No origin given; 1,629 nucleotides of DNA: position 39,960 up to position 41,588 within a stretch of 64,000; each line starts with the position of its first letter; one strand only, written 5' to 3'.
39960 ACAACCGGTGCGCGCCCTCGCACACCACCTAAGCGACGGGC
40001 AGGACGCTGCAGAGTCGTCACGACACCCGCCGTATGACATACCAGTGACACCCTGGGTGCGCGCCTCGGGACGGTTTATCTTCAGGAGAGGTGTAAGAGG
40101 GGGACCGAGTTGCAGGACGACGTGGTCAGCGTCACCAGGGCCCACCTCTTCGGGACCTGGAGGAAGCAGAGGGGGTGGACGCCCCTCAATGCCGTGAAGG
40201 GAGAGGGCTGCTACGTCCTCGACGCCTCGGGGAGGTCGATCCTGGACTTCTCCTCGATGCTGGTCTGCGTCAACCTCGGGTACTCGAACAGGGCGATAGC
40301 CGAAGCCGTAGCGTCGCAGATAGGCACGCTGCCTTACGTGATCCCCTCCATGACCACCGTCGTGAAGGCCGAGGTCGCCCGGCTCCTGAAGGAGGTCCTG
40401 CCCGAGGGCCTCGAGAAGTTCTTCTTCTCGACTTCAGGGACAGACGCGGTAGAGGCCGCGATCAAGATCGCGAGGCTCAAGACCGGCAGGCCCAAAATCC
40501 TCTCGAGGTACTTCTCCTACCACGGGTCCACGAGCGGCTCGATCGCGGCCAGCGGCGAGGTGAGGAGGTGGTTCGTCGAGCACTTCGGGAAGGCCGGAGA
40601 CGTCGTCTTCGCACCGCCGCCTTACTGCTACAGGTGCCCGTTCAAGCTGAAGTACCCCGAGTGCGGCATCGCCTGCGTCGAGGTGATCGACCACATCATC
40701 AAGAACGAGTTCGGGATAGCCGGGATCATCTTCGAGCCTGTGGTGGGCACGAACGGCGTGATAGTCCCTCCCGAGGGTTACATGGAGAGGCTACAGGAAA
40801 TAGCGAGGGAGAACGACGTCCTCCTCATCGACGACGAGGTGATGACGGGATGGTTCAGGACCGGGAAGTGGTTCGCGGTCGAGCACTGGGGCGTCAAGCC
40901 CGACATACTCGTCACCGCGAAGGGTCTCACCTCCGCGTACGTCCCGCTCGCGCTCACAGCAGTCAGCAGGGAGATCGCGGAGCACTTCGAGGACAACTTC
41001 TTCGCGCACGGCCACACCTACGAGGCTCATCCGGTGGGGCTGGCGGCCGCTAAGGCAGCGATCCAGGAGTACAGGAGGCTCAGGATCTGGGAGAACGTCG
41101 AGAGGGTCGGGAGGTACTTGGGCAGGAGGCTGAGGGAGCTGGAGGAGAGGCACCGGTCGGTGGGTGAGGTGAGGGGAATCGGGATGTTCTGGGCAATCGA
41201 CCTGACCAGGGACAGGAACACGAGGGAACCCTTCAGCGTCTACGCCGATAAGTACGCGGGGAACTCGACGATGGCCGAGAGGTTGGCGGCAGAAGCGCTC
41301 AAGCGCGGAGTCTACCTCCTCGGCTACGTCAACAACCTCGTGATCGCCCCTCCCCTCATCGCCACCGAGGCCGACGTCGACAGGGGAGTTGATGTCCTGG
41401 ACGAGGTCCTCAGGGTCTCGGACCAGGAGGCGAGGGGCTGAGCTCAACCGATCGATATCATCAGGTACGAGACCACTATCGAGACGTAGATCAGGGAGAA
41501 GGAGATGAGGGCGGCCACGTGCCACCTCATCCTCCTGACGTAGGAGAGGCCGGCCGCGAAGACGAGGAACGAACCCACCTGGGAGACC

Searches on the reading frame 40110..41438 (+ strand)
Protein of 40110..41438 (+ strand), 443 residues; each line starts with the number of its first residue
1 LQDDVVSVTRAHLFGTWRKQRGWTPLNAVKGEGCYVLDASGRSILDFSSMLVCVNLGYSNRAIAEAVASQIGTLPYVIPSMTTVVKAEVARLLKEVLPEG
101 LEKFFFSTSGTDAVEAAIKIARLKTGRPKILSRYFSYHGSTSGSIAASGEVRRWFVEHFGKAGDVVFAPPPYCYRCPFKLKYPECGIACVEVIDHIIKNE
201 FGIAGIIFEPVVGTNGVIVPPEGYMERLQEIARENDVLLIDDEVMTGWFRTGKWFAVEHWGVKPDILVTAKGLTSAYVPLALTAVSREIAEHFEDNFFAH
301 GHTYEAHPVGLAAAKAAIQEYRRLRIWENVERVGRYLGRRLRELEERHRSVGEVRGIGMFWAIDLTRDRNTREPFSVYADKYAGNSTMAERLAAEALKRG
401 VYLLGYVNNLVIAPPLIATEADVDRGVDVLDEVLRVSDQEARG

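Call 61: search_protein_families(library=pfam, proteins=[window:40110-41438:+], max_evalue=0.001)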
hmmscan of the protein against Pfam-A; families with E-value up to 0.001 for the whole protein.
window:40110-41438:+ (443 aa): 1 family
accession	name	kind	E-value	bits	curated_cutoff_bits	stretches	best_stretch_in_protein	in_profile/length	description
PF00202.27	Aminotran_3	-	1.2e-84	284.9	30.5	1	24-434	9-403/403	Aminotransferase class-III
